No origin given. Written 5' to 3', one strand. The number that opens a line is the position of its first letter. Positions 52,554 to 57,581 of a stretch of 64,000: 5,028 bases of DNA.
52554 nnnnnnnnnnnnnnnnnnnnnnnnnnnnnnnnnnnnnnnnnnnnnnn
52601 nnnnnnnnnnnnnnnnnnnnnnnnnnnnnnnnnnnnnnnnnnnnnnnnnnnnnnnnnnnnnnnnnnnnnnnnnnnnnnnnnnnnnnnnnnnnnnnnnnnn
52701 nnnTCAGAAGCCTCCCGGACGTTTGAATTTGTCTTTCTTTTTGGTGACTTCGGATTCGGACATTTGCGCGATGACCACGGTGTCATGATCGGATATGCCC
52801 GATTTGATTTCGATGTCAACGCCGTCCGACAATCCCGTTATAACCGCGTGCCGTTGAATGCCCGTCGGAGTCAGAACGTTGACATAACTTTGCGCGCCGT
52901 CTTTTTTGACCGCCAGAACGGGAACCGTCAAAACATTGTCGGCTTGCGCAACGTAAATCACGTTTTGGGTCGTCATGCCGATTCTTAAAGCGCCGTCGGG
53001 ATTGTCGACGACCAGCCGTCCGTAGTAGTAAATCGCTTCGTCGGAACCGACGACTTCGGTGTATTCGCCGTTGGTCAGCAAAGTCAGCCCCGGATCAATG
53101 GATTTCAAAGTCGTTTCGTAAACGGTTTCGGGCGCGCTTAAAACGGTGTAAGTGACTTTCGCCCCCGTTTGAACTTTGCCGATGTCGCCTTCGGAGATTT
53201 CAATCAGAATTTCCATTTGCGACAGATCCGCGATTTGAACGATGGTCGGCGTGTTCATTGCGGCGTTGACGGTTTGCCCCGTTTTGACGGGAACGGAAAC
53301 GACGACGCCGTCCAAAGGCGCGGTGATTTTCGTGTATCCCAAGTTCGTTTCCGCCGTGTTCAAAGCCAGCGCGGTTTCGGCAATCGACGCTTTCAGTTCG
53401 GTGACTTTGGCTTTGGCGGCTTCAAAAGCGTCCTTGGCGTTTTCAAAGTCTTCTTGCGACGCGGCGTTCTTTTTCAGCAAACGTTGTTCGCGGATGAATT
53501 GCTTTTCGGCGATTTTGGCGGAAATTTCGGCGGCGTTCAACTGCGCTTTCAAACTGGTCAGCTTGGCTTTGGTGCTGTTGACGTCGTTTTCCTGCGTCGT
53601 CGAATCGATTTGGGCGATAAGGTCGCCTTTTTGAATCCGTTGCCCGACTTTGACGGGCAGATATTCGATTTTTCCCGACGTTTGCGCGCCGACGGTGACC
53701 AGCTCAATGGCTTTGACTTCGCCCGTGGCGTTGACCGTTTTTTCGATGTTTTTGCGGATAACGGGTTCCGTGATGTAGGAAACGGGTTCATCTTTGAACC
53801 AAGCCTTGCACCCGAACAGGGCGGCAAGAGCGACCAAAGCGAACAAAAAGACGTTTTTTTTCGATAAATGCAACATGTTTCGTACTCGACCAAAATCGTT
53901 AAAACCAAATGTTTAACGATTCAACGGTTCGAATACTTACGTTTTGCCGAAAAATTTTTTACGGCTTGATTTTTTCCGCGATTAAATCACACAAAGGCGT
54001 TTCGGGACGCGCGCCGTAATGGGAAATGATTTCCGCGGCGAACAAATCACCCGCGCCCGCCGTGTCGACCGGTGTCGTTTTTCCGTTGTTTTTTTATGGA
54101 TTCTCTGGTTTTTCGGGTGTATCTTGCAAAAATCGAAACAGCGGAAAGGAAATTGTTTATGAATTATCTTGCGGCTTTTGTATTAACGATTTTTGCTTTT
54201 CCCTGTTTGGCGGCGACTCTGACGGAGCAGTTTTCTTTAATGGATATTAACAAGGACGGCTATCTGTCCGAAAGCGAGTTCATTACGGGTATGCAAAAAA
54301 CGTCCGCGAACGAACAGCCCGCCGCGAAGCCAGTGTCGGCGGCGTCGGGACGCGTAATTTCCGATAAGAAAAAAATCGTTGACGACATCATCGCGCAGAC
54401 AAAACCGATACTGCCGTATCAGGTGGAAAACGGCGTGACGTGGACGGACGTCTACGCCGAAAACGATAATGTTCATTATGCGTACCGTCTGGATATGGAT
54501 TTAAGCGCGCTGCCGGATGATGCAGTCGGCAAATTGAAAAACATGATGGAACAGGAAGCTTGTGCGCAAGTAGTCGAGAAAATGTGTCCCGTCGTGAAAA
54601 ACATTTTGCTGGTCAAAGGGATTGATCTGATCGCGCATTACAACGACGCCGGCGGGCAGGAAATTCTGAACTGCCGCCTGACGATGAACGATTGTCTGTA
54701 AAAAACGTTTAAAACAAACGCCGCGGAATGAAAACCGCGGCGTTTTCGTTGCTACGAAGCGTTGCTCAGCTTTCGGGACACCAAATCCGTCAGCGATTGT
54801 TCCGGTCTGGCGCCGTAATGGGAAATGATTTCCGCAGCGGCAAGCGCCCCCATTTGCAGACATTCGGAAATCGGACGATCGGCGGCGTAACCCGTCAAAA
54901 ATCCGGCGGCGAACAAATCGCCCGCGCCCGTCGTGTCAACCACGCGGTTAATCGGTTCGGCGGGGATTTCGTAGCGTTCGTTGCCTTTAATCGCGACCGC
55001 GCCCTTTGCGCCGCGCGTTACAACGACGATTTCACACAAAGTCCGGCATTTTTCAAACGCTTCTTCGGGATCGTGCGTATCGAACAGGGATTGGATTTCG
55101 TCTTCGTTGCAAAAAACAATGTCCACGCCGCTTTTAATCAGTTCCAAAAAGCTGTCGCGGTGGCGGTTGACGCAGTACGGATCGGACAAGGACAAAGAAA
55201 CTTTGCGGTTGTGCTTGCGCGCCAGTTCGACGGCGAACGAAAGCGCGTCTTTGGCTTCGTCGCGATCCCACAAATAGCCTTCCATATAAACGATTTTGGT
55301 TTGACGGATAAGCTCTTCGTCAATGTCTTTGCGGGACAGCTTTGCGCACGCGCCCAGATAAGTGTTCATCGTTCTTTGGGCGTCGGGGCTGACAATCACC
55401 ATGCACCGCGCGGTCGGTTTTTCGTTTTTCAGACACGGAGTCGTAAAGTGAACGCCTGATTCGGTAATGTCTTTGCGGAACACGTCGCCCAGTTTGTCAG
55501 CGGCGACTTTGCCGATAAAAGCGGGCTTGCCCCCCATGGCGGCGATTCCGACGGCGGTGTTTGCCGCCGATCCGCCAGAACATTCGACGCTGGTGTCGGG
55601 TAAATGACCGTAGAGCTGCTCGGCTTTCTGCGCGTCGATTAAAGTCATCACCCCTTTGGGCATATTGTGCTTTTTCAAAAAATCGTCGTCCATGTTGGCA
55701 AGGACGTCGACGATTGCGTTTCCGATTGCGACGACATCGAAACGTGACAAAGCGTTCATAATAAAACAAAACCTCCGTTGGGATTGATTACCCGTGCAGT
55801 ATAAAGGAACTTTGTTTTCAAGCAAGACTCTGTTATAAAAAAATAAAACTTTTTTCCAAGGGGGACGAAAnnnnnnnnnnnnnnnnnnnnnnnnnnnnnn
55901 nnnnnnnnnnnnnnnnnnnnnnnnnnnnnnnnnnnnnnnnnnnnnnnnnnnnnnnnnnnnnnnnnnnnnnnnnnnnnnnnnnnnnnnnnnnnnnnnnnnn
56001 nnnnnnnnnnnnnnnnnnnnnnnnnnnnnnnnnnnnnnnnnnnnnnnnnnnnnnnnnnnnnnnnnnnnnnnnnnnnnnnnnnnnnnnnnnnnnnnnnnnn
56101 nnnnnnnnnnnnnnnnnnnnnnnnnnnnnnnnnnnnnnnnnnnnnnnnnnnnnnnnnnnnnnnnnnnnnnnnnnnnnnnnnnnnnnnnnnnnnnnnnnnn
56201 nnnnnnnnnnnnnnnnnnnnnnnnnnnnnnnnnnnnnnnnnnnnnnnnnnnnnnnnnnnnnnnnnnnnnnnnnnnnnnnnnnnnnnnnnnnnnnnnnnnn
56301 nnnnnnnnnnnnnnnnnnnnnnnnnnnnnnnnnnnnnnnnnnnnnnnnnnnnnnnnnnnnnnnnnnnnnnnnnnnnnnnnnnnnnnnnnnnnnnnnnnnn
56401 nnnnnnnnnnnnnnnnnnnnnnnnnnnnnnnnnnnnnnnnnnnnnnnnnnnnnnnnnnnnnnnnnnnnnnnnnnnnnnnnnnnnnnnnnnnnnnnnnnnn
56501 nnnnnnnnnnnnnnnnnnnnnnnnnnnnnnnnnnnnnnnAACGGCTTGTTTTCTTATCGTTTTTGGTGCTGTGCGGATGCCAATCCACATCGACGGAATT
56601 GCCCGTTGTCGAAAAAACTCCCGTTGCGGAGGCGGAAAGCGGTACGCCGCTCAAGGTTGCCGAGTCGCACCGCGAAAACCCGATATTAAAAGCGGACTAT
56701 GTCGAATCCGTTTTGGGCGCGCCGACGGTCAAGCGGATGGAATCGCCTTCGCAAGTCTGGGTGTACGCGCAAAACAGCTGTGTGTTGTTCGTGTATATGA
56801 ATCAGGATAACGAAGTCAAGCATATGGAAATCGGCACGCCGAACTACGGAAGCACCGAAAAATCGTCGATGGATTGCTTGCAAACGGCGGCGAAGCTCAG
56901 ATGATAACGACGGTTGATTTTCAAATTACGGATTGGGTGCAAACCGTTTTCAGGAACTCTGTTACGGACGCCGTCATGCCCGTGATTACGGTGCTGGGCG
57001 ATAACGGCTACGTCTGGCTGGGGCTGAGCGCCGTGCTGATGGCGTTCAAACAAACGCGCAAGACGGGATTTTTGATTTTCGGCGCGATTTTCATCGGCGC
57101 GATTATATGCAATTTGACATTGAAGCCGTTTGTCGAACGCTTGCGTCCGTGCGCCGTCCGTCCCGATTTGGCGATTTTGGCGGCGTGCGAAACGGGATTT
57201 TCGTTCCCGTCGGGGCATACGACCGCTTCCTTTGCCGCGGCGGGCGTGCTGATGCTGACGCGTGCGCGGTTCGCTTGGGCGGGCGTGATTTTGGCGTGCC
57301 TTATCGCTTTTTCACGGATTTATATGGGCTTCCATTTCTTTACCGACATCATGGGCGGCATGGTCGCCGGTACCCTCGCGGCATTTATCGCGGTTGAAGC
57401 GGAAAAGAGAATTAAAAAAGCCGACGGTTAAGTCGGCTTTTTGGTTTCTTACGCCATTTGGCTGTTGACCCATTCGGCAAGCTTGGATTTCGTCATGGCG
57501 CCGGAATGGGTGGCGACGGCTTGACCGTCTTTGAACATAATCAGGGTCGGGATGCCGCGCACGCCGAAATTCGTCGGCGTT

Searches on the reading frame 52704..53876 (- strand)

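Call 74: search_protein_families(library=pfam, proteins=[window:52704-53876:-], max_evalue=0.01)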
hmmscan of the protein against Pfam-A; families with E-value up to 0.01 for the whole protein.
window:52704-53876:- (390 aa): 5 families
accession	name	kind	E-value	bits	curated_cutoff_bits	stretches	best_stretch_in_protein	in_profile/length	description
PF16576.10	HlyD_D23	-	3.4e-20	72.7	30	1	44-264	2-188/214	Barrel-sandwich domain of CusB or HlyD membrane-fusion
PF13437.12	HlyD_3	-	1.3e-16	61.7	22.2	1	183-273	1-88/106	HlyD family secretion protein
PF13533.13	Biotin_lipoyl_2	-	8.6e-12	45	29.8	2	60-91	1-32/32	Biotin-lipoyl like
PF00364.28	Biotin_lipoyl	-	3.7e-06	27.1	22.1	0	61-90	44-73/73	Biotin-requiring enzyme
PF01551.29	Peptidase_M23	-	0.00011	22.7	28.7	0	71-97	53-79/96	Peptidase family M23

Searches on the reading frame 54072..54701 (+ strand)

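Call 74: search_protein_families(library=pfam, proteins=[window:54072-54701:+], max_evalue=0.01)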
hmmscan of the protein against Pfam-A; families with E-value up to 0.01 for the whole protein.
window:54072-54701:+ (209 aa): 4 families
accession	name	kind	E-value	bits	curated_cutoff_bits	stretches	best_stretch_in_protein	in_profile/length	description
PF00036.39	EF-hand_1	-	5e-06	26.1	25.4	1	52-76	4-28/29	EF hand domain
PF13405.12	EF-hand_6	-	0.00039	20.4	25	1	51-75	3-27/30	EF-hand domain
PF13202.12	EF-hand_5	-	0.00056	19.7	25.9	1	53-72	4-23/25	EF hand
PF13499.12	EF-hand_7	-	0.0086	16.9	30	0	52-74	6-66/67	EF-hand domain pair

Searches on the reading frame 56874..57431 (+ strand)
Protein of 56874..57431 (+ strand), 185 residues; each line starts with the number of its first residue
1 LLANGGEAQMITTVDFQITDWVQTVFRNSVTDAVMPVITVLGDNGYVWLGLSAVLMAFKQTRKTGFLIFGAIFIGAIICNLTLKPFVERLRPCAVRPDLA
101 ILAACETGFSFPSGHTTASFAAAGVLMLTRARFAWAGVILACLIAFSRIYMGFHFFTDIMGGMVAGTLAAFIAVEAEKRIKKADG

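Call 74: search_protein_families(library=pfam, proteins=[window:56874-57431:+], max_evalue=0.01)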
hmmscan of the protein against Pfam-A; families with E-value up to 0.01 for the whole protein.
window:56874-57431:+ (185 aa): 3 families
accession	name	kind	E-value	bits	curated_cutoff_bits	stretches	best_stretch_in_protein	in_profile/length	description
PF01569.27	PAP2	-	7.2e-23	81.2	27.2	1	67-175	3-123/130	PAP2 superfamily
PF14378.12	PAP2_3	-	4e-08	33.7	27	1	110-170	126-188/190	PAP2 superfamily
PF14360.12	PAP2_C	-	0.0098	16.9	27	1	113-170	8-69/74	PAP2 superfamily C-terminal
